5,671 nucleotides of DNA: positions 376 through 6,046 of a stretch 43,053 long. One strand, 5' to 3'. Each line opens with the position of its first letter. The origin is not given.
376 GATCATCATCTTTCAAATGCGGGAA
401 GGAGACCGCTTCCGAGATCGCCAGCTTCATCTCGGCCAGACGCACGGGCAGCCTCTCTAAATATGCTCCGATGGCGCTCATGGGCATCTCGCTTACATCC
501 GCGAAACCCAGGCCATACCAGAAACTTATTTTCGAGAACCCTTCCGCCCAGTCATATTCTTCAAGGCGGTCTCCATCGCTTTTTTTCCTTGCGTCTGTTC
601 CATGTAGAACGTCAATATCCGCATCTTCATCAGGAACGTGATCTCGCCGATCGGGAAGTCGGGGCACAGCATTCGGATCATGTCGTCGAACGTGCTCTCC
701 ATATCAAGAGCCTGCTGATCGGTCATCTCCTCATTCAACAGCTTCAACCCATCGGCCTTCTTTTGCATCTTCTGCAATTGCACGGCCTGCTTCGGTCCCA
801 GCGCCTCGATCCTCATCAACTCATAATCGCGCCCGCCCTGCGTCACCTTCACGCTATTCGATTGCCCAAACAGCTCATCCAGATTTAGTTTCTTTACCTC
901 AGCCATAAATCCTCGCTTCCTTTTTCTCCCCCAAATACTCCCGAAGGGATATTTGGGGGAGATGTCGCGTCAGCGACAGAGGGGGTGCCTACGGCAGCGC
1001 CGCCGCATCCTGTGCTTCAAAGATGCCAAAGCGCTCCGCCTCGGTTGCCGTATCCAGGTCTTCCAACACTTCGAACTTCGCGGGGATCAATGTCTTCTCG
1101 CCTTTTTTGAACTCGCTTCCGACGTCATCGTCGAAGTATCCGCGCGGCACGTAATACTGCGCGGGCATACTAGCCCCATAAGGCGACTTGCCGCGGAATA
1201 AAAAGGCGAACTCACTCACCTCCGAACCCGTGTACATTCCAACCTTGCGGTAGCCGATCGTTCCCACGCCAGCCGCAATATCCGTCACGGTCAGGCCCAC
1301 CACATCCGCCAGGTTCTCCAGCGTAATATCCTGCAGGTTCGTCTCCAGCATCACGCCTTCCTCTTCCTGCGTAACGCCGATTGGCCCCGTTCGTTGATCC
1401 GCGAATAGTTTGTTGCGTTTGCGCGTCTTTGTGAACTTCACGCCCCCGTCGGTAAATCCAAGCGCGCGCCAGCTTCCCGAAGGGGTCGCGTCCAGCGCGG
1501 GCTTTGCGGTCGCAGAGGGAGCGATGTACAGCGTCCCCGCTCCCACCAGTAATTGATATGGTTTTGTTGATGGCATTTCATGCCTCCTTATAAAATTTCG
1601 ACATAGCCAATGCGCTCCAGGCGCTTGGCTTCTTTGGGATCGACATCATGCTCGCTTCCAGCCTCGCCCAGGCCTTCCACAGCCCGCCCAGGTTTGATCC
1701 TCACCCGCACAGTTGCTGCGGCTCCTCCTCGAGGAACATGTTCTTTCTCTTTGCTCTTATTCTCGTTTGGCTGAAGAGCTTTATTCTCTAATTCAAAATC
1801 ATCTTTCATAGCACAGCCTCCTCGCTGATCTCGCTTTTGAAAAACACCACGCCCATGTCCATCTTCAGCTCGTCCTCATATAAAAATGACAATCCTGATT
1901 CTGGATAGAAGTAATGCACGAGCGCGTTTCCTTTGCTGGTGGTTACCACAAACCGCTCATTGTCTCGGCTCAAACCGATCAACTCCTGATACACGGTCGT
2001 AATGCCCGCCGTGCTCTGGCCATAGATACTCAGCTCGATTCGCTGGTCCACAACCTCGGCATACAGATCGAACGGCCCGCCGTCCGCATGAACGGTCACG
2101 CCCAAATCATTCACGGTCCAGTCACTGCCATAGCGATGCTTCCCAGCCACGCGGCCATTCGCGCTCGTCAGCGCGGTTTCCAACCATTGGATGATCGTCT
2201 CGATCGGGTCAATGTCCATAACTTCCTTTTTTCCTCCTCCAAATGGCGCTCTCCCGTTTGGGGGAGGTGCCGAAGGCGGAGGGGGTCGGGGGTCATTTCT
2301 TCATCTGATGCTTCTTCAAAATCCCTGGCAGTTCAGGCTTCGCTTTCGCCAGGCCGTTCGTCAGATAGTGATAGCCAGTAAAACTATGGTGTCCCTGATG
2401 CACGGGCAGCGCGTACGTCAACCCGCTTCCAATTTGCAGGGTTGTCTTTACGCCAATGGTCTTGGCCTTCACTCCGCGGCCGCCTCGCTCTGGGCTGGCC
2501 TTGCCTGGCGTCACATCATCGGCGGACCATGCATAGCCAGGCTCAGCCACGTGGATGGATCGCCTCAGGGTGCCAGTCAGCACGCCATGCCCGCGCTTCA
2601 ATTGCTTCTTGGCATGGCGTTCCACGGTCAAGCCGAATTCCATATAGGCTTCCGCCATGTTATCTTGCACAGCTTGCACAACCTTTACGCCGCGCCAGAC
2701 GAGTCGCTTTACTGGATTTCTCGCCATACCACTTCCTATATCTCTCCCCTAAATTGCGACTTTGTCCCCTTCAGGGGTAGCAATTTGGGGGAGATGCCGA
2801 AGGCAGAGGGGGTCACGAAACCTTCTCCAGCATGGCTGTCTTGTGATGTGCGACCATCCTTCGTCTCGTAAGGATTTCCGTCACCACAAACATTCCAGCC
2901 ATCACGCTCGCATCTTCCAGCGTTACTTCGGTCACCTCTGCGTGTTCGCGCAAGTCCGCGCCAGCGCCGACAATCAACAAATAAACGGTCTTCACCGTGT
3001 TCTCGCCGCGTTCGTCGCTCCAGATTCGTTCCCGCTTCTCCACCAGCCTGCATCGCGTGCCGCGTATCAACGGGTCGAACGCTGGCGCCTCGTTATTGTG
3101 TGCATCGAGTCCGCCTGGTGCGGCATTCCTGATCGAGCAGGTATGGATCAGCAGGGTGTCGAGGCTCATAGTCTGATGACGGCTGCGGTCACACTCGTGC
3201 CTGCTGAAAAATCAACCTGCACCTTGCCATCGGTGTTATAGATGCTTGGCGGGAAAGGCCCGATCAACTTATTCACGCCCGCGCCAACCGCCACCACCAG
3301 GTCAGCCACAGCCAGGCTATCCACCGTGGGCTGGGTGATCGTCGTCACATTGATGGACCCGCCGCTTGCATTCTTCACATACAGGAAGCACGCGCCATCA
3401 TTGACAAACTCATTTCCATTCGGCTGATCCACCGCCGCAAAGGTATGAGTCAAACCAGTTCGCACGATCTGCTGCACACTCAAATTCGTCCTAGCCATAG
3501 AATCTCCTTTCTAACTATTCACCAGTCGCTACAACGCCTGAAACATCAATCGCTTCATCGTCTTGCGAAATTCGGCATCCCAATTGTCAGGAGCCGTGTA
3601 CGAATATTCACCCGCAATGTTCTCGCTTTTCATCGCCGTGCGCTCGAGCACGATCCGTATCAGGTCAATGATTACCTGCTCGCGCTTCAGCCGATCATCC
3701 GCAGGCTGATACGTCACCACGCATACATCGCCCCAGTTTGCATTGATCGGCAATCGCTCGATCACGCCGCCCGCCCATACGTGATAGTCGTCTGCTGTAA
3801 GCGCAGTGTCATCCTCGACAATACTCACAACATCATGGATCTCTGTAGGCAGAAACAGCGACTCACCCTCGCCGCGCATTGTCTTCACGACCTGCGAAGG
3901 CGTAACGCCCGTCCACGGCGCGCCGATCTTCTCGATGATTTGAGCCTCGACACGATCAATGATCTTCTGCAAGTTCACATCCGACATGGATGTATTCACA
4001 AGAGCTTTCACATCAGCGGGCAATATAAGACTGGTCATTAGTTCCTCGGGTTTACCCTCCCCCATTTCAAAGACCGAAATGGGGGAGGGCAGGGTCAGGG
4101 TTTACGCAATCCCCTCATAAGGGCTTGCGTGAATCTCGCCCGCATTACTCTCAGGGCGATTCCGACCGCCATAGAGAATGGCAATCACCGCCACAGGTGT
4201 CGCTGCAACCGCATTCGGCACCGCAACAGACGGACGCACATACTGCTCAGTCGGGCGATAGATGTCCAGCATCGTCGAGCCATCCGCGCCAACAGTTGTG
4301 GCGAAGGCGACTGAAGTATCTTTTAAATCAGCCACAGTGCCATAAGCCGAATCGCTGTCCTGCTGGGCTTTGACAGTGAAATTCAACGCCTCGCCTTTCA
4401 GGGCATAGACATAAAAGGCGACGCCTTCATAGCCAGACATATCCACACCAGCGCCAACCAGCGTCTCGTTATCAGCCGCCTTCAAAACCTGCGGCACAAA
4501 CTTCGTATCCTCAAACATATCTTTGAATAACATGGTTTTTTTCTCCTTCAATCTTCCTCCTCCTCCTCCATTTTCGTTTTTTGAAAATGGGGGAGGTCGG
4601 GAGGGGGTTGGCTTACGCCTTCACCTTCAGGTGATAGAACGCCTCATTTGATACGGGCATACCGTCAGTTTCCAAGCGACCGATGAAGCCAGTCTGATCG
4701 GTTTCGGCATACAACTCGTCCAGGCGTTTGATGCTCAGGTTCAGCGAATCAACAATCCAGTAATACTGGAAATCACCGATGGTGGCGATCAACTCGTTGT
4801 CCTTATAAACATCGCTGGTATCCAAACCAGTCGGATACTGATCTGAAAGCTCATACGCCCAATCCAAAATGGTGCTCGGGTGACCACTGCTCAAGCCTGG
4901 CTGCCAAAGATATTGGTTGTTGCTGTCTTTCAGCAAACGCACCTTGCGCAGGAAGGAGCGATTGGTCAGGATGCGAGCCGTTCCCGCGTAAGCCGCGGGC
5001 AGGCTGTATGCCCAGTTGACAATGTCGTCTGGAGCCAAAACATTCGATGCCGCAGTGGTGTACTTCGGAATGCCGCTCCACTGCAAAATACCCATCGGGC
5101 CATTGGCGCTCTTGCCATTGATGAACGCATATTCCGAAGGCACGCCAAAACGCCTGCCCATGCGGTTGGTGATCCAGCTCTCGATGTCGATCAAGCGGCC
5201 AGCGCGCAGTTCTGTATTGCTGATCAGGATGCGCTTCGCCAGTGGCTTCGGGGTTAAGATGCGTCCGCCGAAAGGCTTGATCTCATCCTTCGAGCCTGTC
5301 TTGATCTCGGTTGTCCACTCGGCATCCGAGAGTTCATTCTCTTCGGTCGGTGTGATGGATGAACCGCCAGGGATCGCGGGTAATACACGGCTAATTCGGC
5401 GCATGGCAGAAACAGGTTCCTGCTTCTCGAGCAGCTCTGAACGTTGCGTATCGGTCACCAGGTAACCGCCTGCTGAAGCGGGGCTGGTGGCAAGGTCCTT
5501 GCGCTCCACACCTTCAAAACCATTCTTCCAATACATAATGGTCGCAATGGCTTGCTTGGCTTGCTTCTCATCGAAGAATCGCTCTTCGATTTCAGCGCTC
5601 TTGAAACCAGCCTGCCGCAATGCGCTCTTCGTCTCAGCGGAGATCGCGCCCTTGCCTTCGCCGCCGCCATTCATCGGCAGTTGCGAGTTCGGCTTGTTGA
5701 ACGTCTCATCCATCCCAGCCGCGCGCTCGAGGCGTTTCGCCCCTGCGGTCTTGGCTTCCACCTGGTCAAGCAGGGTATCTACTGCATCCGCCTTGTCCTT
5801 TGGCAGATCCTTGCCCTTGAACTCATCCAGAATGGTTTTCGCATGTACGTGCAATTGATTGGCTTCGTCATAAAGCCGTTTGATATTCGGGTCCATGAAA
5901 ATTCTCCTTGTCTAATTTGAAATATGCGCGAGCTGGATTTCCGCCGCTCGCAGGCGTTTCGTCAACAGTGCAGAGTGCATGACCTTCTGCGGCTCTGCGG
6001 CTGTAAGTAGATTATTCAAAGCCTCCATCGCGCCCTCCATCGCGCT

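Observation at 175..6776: Nine-copy family of stop-codon-abutting stem-loop + purine mirror-repeat elements, a candidate triplex-forming module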

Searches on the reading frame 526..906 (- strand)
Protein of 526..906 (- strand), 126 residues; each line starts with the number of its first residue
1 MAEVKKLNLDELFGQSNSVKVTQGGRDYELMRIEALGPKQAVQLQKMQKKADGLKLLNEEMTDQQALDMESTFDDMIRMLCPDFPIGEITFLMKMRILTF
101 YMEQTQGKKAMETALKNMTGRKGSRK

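Call 12: search_protein_families(library=phrogs, proteins=[window:526-906:-])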
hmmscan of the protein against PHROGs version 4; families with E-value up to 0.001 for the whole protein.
window:526-906:- (126 aa): 0 families

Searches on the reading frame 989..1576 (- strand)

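Call 12: search_protein_families(library=phrogs, proteins=[window:989-1576:-])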
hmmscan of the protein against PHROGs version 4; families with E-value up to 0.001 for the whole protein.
window:989-1576:- (195 aa): 2 families
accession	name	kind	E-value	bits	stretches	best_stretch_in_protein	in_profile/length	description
phrog_2175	-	other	3.1e-09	37.8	1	6-192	5-184/188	protein with Ig domain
phrog_807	-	tail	0.00014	22.5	0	110-184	174-250/256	major tail protein with Ig-like domain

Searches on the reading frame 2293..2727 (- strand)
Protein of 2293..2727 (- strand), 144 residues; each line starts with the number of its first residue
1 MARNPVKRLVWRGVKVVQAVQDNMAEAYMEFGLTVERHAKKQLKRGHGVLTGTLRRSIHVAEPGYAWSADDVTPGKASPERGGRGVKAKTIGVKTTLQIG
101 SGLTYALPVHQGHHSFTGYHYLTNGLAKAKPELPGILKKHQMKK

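Call 12: search_protein_families(library=phrogs, proteins=[window:2293-2727:-])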
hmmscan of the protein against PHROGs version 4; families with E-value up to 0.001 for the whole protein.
window:2293-2727:- (144 aa): 1 family
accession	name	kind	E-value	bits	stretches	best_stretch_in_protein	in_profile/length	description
phrog_5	-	connector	3.2e-07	31.4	1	26-140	125-204/239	tail completion or Neck1 protein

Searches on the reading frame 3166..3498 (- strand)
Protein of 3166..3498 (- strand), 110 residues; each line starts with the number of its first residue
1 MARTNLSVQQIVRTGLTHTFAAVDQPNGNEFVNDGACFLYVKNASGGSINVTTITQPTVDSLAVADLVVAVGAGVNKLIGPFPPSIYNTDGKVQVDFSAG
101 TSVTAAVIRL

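Call 12: search_protein_families(library=phrogs, proteins=[window:3166-3498:-])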
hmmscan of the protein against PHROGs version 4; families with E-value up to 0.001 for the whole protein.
window:3166-3498:- (110 aa): 3 families
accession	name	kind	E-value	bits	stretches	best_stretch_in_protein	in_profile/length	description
phrog_38030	-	unknown function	2.4e-14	54.2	1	1-98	1-100/110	-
phrog_16194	-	tail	1.2e-13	52.2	1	4-110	2-107/109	tail protein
phrog_24894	-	unknown function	2e-05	25.9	1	36-105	42-114/123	-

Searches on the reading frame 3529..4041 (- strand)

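Call 12: search_protein_families(library=phrogs, proteins=[window:3529-4041:-])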
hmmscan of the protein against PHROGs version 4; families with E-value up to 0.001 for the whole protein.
window:3529-4041:- (170 aa): 1 family
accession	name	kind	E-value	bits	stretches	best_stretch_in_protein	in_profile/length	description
phrog_442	-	connector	8.1e-08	32.9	1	2-111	84-199/270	head-tail adaptor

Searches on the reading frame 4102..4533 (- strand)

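Call 12: search_protein_families(library=phrogs, proteins=[window:4102-4533:-])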
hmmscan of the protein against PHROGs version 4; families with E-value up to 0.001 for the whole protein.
window:4102-4533:- (143 aa): 1 family
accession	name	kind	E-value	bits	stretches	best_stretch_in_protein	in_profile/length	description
phrog_5707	-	unknown function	3.4e-06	28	1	5-118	4-125/134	-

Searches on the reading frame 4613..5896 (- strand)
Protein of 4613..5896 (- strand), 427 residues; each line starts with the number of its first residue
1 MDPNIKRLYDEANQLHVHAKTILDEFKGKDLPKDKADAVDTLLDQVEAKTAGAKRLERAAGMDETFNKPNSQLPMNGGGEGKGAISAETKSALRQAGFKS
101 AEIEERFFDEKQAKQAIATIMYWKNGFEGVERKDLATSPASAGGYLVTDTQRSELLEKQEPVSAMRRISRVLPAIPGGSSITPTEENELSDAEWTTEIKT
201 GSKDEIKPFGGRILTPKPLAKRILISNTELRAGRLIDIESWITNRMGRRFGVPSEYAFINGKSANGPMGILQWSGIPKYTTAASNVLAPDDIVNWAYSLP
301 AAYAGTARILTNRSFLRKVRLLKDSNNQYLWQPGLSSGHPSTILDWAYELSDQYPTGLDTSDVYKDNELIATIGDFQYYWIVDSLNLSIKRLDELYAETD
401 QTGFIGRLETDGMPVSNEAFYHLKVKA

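Call 12: search_protein_families(library=phrogs, proteins=[window:4613-5896:-])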
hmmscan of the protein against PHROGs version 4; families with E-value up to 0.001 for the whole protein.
window:4613-5896:- (427 aa): 4 families
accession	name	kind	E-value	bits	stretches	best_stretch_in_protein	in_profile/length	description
phrog_10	-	head and packaging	2.6e-54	186.4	1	6-427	266-637/752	major head protein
phrog_15928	-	head and packaging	2.2e-24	87.5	1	236-424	7-178/185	major head protein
phrog_617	-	head and packaging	5.1e-15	56.4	1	135-388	340-580/626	major head protein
phrog_17162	-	unknown function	9.9e-12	45.9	1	368-427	25-84/85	-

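Call 15: find_related_loci(query=window:4613-5896:-, collection=viral_contigs, flank=10000)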
Query window:4613-5896:- (427 aa) in viral_contigs; peptide patterns used: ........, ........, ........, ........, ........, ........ (x = any residue, [..] = any of these).
16 stretches matched a pattern; 16 encode a relative of the query (tblastn E <= 1e-3); 16 distinct loci.
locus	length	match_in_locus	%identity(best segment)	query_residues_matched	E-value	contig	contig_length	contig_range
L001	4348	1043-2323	87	1-427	0e+0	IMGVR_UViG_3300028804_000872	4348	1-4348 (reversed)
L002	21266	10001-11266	83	7-427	0e+0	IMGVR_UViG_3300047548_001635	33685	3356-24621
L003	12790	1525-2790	83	7-427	0e+0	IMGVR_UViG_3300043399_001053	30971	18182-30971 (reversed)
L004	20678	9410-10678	71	1-427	0e+0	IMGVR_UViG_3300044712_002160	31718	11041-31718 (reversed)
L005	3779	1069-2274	54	5-427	5e-144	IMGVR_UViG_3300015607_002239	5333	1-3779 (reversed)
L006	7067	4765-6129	35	3-425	6e-68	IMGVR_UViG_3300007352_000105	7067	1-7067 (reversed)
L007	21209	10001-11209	34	3-425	8e-63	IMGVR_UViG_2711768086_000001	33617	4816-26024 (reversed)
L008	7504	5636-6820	35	8-425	2e-61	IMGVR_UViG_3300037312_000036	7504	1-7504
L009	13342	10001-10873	38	130-425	7e-57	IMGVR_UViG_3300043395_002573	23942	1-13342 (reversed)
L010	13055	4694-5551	37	143-427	3e-54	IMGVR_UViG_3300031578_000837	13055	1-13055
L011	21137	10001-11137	36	29-425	8e-60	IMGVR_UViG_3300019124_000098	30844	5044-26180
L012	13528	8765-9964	29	5-425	4e-52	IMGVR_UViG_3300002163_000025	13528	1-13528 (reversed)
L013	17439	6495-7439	31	128-425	1e-33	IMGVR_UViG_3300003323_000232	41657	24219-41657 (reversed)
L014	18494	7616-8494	30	138-427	7e-28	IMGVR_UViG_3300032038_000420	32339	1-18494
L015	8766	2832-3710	30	138-427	2e-27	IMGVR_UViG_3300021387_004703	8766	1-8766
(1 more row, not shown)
